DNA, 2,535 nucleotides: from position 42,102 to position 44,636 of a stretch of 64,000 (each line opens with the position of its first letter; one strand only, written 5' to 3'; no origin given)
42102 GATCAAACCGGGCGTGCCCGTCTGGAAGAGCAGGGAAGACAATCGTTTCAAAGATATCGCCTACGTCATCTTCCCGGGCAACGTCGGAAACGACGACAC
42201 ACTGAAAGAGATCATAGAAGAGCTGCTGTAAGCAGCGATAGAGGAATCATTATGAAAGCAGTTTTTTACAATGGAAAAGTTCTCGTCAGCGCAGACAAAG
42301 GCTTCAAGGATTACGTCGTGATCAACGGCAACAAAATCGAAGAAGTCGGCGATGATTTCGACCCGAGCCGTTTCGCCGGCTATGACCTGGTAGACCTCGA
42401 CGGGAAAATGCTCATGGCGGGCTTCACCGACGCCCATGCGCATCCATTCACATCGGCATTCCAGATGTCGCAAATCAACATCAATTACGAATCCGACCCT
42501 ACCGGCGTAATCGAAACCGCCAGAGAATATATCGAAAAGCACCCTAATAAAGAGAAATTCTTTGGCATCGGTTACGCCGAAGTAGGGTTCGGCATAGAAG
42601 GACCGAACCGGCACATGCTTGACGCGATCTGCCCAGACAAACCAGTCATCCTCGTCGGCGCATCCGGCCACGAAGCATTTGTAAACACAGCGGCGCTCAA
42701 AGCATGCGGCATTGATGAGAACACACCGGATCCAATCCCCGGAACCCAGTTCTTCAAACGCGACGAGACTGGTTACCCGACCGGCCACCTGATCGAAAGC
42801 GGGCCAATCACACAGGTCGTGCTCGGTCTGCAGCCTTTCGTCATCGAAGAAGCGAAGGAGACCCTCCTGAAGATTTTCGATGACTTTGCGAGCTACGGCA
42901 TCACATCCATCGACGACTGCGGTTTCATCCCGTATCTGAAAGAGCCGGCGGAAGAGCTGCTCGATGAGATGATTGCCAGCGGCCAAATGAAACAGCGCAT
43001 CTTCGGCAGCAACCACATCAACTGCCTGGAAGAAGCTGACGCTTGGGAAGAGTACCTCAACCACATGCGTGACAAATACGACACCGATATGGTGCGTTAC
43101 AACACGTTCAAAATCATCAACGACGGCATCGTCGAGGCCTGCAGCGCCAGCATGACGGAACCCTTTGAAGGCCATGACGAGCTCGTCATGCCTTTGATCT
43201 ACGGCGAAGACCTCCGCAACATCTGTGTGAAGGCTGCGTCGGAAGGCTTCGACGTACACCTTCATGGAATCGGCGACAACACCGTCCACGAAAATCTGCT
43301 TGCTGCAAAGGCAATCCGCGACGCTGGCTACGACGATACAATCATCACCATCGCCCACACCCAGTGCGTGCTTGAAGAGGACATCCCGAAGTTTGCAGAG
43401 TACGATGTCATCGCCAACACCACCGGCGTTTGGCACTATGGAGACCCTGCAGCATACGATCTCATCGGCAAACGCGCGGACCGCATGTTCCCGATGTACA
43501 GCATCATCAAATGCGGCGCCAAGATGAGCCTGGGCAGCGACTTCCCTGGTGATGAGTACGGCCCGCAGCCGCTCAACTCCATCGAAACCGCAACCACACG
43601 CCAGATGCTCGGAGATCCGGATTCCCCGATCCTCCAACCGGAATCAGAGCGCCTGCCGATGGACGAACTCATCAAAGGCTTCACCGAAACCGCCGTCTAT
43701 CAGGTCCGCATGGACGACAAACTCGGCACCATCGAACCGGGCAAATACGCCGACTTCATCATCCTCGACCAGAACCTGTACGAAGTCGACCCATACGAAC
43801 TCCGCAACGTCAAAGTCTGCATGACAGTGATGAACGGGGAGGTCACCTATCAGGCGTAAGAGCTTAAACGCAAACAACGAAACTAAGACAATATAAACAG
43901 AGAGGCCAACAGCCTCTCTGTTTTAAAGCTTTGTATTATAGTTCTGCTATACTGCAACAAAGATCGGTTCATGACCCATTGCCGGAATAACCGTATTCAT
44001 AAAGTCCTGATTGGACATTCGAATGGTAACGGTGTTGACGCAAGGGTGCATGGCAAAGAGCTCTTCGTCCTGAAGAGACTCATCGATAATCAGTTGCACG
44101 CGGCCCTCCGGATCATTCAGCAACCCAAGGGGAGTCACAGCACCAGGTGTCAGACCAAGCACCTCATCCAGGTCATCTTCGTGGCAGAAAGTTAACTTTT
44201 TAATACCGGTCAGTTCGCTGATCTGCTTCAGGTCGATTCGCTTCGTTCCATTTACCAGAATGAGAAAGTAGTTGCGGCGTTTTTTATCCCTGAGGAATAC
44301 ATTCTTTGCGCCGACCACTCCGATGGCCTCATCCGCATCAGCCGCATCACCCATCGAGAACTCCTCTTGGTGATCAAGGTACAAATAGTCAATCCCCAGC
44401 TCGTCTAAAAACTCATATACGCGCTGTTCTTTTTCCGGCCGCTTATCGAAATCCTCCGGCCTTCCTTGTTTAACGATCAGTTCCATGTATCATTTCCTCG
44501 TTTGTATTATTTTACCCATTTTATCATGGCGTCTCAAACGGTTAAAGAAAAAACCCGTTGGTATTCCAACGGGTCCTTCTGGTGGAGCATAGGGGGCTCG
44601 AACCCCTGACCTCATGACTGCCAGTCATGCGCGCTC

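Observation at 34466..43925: CdaR-controlled six-gene cluster combining an amino-acid-type permease, two different amide hydrolases and glycerate/tetronate-type enzymes: candidate undescribed catabolic pathway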

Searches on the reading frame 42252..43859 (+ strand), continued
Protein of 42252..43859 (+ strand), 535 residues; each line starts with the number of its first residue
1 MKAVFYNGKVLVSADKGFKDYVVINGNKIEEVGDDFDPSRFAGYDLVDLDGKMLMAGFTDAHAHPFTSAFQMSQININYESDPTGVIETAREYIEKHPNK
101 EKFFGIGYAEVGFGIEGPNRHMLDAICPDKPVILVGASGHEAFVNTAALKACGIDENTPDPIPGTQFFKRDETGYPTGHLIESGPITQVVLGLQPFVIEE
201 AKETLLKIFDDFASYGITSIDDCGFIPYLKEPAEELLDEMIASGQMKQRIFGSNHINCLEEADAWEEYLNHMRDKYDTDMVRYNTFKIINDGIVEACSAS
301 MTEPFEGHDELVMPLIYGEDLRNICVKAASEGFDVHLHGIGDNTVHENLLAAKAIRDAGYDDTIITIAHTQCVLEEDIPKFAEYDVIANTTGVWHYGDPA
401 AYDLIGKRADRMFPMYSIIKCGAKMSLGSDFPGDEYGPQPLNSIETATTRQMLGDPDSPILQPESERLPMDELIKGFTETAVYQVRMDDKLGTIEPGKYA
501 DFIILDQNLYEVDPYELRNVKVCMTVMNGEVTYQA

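Call 35: find_encoding_contigs(protein=P0247, flank=10000, max_places=2)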
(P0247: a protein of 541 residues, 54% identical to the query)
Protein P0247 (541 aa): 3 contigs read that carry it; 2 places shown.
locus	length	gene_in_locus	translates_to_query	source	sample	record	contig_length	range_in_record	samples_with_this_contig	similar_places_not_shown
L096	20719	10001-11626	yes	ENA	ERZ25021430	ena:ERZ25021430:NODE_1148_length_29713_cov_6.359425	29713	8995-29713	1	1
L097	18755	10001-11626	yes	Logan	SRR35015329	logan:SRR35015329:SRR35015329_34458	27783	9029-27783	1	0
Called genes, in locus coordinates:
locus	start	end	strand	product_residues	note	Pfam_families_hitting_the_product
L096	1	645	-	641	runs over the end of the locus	PF02311:AraC_binding, PF07883:Cupin_2, PF12833:HTH_18, PF00165:HTH_AraC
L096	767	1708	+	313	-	PF03547:Mem_trans, PF06942:GlpM (weak)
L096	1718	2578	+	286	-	PF01418:HTH_6, PF13580:SIS_2 (faint), PF01380:SIS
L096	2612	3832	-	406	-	-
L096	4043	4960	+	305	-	PF00701:DHDPS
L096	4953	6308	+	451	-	PF00370:FGGY_N, PF02782:FGGY_C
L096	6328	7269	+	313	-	PF00389:2-Hacid_dh, PF02826:2-Hacid_dh_C, PF00670:AdoHcyase_NAD, PF07991:KARI_N (weak), PF03446:NAD_binding_2 (weak)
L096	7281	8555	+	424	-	PF01321:Creatinase_N, PF00557:Peptidase_M24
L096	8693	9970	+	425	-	PF01321:Creatinase_N, PF00557:Peptidase_M24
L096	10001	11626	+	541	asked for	PF07969:Amidohydro_3, PF01979:Amidohydro_1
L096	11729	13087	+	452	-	PF03553:Na_H_antiporter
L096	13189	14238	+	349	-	PF04166:PdxA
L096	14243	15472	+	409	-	PF07005:SBD_N, PF17042:NBD_C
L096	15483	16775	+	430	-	PF01321:Creatinase_N, PF00557:Peptidase_M24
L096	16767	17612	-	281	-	PF00376:MerR, PF13411:MerR_1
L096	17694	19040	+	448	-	PF01554:MatE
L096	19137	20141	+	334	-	PF06325:PrmA, PF01135:PCMT (weak), PF05175:MTS, PF13489:Methyltransf_23 (weak), PF02475:TRM5-TYW2_MTfase, PF13847:Methyltransf_31, PF08241:Methyltransf_11 (weak), PF13649:Methyltransf_25, +2 more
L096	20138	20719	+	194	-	?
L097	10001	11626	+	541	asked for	PF07969:Amidohydro_3, PF01979:Amidohydro_1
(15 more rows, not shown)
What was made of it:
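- L096-97: M24-M24-Amidohydro3-NhaC-PdxA-DUF1537-M24 (call 35);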

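Call 37: find_related_loci(query=A2, collection=metagenome_contigs, flank=10000)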
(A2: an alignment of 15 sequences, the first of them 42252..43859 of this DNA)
Query A2 (535 aa) in metagenome_contigs; peptide patterns used: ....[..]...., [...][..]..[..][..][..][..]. (x = any residue, [..] = any of these).
600 stretches matched a pattern (row limit reached: there are more); 344 encode a relative of the query (tblastn E <= 1e-3); the best 80 are kept; 80 distinct loci.
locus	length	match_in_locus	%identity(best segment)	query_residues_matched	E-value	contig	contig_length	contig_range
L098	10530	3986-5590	51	1-534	0e+0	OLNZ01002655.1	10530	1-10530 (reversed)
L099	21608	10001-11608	43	4-534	7e-144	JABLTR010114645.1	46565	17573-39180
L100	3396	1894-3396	41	4-500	3e-123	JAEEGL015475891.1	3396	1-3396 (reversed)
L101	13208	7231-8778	36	20-534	1e-103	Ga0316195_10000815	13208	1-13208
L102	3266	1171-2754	35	15-534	4e-102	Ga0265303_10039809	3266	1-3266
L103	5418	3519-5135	34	4-534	2e-98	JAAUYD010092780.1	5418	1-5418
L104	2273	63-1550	35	45-534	5e-101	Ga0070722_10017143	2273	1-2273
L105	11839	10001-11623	35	4-535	2e-95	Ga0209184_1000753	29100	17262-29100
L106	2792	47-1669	33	4-535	1e-94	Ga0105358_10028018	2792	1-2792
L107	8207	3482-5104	33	4-535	2e-91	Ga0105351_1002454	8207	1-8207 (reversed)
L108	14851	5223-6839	33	4-535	7e-91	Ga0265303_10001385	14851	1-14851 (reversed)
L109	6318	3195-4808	33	4-533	2e-87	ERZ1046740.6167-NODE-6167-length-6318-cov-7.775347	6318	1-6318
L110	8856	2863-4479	32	4-533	4e-86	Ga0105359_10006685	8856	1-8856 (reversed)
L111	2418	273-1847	33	4-519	4e-87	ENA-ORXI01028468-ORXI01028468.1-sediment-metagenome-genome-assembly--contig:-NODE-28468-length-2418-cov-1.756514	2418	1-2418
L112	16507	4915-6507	32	4-534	1e-78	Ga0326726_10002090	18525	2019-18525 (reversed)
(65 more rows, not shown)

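Call 43: find_encoding_contigs(protein=P0245, flank=10000, max_places=2)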
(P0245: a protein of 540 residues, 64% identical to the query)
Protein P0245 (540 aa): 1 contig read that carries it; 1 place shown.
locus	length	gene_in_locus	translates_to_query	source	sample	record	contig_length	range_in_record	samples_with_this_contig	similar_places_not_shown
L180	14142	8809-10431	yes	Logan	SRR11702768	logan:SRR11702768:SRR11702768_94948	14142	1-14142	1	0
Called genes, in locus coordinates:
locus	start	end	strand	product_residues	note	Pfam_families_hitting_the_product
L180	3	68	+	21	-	?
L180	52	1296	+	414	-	PF03594:BenE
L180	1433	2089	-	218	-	PF00392:GntR, PF07729:FCD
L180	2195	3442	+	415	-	PF01321:Creatinase_N, PF00557:Peptidase_M24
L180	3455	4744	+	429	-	PF01321:Creatinase_N, PF00557:Peptidase_M24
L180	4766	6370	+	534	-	PF13520:AA_permease_2, PF00324:AA_permease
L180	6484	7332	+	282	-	PF03446:NAD_binding_2, PF14833:NAD_binding_11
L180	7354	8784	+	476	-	PF07005:SBD_N, PF17042:NBD_C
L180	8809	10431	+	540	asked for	PF07969:Amidohydro_3, PF01979:Amidohydro_1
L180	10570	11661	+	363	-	PF00465:Fe-ADH, PF13685:Fe-ADH_2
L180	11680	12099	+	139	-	PF12903:DUF3830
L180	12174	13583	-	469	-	PF02554:CstA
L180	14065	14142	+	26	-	?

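Call 59: find_encoding_contigs(protein=P0250, flank=9000, max_places=1)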
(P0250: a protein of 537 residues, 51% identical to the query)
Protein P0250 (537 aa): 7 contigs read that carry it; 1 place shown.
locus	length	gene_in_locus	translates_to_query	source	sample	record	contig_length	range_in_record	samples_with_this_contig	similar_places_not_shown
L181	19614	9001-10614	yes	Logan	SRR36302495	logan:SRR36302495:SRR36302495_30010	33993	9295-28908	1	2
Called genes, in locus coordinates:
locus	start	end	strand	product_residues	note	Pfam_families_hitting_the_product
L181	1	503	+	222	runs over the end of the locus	PF02570:CbiC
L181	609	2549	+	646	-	PF02311:AraC_binding, PF07883:Cupin_2, PF12833:HTH_18, PF00165:HTH_AraC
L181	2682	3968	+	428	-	PF01321:Creatinase_N, PF00557:Peptidase_M24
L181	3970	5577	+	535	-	PF07969:Amidohydro_3, PF01979:Amidohydro_1 (weak)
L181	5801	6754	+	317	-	PF03547:Mem_trans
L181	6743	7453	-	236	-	PF00392:GntR, PF07729:FCD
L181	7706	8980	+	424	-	PF01321:Creatinase_N, PF00557:Peptidase_M24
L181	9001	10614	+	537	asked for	PF07969:Amidohydro_3, PF01979:Amidohydro_1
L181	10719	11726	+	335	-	PF04166:PdxA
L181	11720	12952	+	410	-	PF07005:SBD_N, PF17042:NBD_C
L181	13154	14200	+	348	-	PF08240:ADH_N, PF16912:Glu_dehyd_C (weak), PF00107:ADH_zinc_N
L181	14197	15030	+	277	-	PF13292:DXP_synthase_N, PF00456:Transketolase_N, PF00676:E1_dh (weak)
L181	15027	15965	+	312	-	PF02779:Transket_pyr, PF02780:Transketolase_C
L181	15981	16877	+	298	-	PF01261:AP_endonuc_2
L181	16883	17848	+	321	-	PF00389:2-Hacid_dh, PF00670:AdoHcyase_NAD (faint), PF02826:2-Hacid_dh_C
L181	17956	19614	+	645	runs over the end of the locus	PF06506:PrpR_N, PF00989:PAS (weak), PF13188:PAS_8 (weak), PF00158:Sigma54_activat, PF14532:Sigma54_activ_2, PF07728:AAA_5 (weak), PF25601:AAA_lid_14, PF02954:HTH_8, +1 more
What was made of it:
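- L181: M24-Amidohydro3-PdxA-DUF1537 (call 59).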

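Call 60: find_encoding_contigs(protein=P0246, flank=9000, max_places=1)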
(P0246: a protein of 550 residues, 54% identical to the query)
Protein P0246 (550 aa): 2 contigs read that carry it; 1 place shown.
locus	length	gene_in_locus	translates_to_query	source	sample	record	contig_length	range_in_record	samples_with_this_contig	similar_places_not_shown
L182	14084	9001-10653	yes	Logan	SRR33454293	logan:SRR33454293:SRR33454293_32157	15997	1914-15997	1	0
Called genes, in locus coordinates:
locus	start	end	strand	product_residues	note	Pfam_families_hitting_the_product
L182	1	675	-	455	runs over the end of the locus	PF00171:Aldedh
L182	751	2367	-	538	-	PF07969:Amidohydro_3, PF01979:Amidohydro_1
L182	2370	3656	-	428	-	PF01321:Creatinase_N, PF00557:Peptidase_M24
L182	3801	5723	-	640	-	PF02311:AraC_binding (weak), PF07883:Cupin_2 (weak), PF12833:HTH_18, PF00165:HTH_AraC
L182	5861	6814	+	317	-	PF03547:Mem_trans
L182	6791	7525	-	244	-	PF00392:GntR, PF07729:FCD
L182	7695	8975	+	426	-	PF01321:Creatinase_N, PF00557:Peptidase_M24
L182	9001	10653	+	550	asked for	PF07969:Amidohydro_3, PF01979:Amidohydro_1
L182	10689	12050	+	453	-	PF03553:Na_H_antiporter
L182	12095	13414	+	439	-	PF01321:Creatinase_N, PF00557:Peptidase_M24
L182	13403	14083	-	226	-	?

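Call 63: search_protein_families(library=pfam, proteins=[L093:11773-12768:+, L180:11680-12099:+], max_evalue=0.01)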
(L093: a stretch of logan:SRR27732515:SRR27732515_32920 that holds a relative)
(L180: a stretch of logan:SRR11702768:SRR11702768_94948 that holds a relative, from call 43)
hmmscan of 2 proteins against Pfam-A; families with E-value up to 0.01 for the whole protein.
L093:11773-12768:+ (331 aa): 1 family
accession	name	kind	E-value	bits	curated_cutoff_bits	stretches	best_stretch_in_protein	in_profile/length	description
PF20903.3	SPL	-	6.5e-64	216.4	27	1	4-330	4-337/338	Spore photoproduct lyase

L180:11680-12099:+ (139 aa): 1 family
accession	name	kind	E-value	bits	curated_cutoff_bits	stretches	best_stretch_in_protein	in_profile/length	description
PF12903.12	DUF3830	-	9.6e-32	110.4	26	1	6-133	3-140/143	Protein of unknown function (DUF3830)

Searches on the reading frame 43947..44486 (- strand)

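Call 3: search_protein_families(library=pfam, proteins=[window:43947-44486:-])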
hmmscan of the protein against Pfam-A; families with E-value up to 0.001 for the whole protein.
window:43947-44486:- (179 aa): 1 family
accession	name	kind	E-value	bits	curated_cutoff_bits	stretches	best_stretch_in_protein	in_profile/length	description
PF04073.20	tRNA_edit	-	5.1e-29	101.3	25.5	1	57-163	19-121/123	Aminoacyl-tRNA editing domain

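Call 4: search_protein_families(library=ncbifam, proteins=[window:43947-44486:-])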
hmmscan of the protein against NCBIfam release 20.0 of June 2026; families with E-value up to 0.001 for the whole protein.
window:43947-44486:- (179 aa): 2 families
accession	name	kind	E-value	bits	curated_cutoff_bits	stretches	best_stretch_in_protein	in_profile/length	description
TIGR00011.1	YbaK_EbsC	equivalog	2.5e-10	40.3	153.25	1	24-166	4-144/152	Cys-tRNA(Pro) deacylase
NF006625.0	PRK09194.1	equivalog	3.1e-05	23.1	558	1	61-146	276-355/559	proline--tRNA ligase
